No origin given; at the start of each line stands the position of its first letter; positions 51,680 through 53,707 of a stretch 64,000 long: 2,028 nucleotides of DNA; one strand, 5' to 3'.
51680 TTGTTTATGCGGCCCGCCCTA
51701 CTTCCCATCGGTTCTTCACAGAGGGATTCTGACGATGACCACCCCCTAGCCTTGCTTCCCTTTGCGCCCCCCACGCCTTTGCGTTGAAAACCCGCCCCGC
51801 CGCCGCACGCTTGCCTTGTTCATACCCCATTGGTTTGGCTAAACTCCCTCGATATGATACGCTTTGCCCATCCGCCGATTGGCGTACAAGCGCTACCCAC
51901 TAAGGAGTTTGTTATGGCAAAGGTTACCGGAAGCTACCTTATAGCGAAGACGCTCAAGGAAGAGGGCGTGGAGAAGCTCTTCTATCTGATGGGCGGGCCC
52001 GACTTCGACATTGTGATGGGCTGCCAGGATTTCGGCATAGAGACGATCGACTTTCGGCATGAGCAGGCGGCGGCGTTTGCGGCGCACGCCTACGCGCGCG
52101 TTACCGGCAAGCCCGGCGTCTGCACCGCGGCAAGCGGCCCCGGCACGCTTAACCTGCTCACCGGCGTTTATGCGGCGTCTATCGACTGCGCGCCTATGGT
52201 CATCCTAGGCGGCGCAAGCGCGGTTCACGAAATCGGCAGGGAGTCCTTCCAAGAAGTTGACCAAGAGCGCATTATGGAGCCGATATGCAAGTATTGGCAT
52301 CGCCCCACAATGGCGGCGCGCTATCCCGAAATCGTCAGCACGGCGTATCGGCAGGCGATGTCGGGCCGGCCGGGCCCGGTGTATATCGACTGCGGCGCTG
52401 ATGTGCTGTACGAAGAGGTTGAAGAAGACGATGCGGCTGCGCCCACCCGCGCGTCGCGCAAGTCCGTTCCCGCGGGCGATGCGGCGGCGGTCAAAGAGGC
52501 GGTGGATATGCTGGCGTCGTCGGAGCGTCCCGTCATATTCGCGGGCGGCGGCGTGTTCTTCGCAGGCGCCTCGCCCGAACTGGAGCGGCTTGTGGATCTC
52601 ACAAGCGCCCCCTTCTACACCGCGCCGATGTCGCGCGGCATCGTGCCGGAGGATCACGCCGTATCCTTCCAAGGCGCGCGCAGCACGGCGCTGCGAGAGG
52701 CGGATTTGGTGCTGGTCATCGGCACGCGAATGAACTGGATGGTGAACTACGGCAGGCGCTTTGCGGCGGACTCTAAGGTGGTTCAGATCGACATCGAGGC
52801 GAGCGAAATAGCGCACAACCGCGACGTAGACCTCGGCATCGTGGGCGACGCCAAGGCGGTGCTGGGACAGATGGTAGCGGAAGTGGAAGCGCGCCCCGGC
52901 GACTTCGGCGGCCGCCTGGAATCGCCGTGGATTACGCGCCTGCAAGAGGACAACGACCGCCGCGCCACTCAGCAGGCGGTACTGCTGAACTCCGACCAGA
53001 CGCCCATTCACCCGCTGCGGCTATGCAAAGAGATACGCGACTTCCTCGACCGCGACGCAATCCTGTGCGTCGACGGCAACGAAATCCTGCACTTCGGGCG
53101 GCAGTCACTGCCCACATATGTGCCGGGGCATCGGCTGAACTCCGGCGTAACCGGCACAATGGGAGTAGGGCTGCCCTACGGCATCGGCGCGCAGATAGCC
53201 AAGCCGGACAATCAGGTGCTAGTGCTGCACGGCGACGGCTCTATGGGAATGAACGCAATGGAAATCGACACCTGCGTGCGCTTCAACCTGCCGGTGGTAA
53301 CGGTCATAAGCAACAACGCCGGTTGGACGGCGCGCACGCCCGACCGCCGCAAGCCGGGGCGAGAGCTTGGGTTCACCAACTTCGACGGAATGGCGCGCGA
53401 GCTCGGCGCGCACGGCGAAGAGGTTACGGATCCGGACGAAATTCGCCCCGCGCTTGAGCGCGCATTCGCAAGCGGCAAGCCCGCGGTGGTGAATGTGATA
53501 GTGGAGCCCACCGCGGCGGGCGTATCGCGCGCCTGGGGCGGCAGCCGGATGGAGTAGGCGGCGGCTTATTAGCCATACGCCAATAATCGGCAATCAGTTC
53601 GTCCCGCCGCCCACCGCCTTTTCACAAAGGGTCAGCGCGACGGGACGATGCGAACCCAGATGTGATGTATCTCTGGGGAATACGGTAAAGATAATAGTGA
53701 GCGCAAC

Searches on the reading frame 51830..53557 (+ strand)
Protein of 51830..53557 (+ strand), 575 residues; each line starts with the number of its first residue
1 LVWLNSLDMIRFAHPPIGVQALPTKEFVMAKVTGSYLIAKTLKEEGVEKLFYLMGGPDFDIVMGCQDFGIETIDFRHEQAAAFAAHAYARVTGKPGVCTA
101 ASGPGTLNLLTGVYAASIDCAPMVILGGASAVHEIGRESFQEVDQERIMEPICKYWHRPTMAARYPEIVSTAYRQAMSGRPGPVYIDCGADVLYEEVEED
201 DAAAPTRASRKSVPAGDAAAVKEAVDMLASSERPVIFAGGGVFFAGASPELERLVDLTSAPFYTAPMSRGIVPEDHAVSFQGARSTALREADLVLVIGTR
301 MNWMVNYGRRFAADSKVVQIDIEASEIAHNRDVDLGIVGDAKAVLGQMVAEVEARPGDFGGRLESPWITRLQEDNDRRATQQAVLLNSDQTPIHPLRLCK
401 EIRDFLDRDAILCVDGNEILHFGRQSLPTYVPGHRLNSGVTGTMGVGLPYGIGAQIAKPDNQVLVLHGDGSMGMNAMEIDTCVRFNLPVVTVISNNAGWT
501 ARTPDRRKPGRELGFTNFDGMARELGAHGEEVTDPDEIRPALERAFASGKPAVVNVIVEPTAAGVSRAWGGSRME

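Call 68: search_protein_families(library=pfam, proteins=[window:51830-53557:+], max_evalue=0.001)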
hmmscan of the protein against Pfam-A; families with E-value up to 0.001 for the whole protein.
window:51830-53557:+ (575 aa): 3 families
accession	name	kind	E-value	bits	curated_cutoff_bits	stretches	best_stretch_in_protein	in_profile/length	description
PF02776.23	TPP_enzyme_N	-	9.2e-35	119.4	26.8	1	33-147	2-118/119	Thiamine pyrophosphate enzyme, N-terminal TPP binding domain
PF00205.28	TPP_enzyme_M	-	1.3e-34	119.2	30.4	1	221-347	1-136/137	Thiamine pyrophosphate enzyme, central domain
PF02775.26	TPP_enzyme_C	-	6e-31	107.7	21.9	1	426-556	12-151/151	Thiamine pyrophosphate enzyme, C-terminal TPP binding domain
